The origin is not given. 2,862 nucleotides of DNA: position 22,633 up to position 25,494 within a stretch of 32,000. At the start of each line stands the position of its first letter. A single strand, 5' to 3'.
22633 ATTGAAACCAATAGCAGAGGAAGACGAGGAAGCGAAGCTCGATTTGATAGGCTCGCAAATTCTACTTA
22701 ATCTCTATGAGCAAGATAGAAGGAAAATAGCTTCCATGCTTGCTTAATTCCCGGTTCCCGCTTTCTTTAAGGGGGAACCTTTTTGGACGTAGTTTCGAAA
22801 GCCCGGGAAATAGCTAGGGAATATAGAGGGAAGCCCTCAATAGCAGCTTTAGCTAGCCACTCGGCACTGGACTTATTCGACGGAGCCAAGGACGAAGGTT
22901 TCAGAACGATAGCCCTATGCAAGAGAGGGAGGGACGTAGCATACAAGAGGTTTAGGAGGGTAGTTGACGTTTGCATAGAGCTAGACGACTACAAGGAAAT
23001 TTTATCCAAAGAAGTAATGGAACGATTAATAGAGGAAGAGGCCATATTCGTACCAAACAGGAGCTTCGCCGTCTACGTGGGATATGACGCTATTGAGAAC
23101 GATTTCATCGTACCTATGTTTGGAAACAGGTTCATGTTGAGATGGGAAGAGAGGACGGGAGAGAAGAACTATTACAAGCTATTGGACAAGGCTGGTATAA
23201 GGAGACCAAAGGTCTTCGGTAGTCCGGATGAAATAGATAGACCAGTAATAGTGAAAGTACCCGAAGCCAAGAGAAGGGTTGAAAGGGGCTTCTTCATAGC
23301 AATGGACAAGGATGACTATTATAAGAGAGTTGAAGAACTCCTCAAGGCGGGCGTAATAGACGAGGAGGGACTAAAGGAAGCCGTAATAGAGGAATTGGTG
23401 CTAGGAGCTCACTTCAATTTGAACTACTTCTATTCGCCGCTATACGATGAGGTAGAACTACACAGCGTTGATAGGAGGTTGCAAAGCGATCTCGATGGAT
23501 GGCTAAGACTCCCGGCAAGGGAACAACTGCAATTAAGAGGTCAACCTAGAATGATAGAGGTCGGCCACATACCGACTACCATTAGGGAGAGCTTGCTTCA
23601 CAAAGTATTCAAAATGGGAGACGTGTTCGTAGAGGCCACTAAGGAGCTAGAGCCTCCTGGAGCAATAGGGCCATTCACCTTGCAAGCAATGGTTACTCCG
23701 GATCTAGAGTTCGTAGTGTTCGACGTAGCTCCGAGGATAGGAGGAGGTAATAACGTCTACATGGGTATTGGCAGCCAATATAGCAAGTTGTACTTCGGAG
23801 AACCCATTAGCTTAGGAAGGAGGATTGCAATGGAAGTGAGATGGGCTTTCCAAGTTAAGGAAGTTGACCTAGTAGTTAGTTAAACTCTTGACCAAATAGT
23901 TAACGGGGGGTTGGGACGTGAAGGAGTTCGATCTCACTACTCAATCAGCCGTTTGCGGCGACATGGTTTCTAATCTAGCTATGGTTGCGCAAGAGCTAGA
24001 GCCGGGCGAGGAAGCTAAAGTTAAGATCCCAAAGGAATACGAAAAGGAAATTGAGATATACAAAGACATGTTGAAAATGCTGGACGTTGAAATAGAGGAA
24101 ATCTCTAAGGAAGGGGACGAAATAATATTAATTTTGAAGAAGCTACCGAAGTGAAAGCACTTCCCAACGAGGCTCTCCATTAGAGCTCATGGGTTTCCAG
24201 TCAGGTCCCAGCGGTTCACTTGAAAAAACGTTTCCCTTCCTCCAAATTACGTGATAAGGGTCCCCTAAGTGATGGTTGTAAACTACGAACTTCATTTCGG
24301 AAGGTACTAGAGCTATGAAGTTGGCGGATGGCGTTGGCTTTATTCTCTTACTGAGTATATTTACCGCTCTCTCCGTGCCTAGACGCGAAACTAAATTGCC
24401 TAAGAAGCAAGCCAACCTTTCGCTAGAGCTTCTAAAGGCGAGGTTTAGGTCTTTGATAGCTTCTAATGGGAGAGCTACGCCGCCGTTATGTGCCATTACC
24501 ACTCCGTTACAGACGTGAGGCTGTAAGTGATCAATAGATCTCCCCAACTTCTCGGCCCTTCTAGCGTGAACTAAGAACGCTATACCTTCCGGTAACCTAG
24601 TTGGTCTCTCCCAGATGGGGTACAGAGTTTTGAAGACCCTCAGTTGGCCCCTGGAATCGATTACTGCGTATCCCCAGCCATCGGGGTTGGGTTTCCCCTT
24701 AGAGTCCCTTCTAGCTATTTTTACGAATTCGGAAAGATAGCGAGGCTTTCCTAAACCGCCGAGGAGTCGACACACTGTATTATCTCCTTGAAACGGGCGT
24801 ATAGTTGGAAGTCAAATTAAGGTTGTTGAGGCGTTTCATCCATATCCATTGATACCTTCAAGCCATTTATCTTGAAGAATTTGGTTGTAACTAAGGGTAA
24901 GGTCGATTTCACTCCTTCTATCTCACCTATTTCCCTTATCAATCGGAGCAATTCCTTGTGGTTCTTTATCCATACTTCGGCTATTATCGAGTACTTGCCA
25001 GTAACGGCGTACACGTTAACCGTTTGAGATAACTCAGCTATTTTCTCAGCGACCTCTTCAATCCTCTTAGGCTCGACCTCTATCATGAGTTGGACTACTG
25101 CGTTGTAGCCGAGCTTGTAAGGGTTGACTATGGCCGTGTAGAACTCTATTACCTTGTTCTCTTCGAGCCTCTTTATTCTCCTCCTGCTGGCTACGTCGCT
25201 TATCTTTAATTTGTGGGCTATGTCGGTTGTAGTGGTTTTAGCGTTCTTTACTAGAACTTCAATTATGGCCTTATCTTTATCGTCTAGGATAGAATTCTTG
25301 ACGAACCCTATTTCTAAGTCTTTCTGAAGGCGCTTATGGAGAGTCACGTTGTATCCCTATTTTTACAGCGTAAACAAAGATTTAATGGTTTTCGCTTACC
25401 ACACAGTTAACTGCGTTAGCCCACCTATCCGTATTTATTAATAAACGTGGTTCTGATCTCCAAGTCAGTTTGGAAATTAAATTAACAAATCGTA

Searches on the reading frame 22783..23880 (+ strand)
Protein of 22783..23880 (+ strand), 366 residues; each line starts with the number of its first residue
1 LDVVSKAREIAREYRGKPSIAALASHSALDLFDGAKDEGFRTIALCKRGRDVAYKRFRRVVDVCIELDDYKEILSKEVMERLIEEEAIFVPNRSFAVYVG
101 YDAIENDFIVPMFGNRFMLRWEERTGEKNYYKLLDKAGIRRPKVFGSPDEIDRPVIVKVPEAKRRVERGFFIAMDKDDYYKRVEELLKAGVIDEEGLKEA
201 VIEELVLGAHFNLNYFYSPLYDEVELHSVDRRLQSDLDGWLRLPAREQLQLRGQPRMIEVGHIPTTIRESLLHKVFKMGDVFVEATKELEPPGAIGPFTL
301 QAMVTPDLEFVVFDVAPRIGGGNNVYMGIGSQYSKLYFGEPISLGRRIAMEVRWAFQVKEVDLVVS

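Call 72: search_protein_families(library=pfam, proteins=[window:22783-23880:+], max_evalue=0.001)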
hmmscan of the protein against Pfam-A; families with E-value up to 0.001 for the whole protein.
window:22783-23880:+ (366 aa): 2 families
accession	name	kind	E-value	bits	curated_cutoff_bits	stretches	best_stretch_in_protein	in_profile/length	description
PF06973.17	DUF1297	-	1e-79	266.9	23.8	1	178-365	1-187/188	Domain of unknown function (DUF1297)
PF06849.18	DUF1246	-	2.6e-48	163.5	25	1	20-145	1-122/122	Protein of unknown function (DUF1246)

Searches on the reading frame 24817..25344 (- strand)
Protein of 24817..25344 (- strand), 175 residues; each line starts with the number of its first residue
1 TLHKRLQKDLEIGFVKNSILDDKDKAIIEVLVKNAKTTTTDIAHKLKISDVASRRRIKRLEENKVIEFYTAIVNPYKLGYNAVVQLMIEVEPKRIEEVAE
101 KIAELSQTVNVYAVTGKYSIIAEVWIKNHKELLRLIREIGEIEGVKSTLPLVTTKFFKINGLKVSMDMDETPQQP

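Call 72: search_protein_families(library=pfam, proteins=[window:24817-25344:-], max_evalue=0.001)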
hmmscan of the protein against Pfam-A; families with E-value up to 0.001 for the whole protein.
window:24817-25344:- (175 aa): 6 families
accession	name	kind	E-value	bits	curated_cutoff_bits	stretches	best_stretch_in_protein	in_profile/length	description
PF01037.27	AsnC_trans_reg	-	8.6e-14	51.6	25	1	87-149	2-66/73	Lrp/AsnC ligand binding domain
PF13404.12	HTH_AsnC-type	-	1.6e-10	41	27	1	20-61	1-42/42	AsnC-type helix-turn-helix domain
PF13412.12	HTH_24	-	1.7e-09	37.6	21.9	1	20-67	1-48/48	Winged helix-turn-helix DNA-binding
PF22482.2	AsnC_trans_reg_3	-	7.3e-06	26.5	24.4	1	86-162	7-91/95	PF0864 C-terminal dimeric alpha+beta barrel domain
PF17805.7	AsnC_trans_reg2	-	4.4e-05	24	27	1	77-158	1-86/86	AsnC-like ligand binding domain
PF03927.19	NapD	-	0.00049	20.6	28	1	86-148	6-67/76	NapD protein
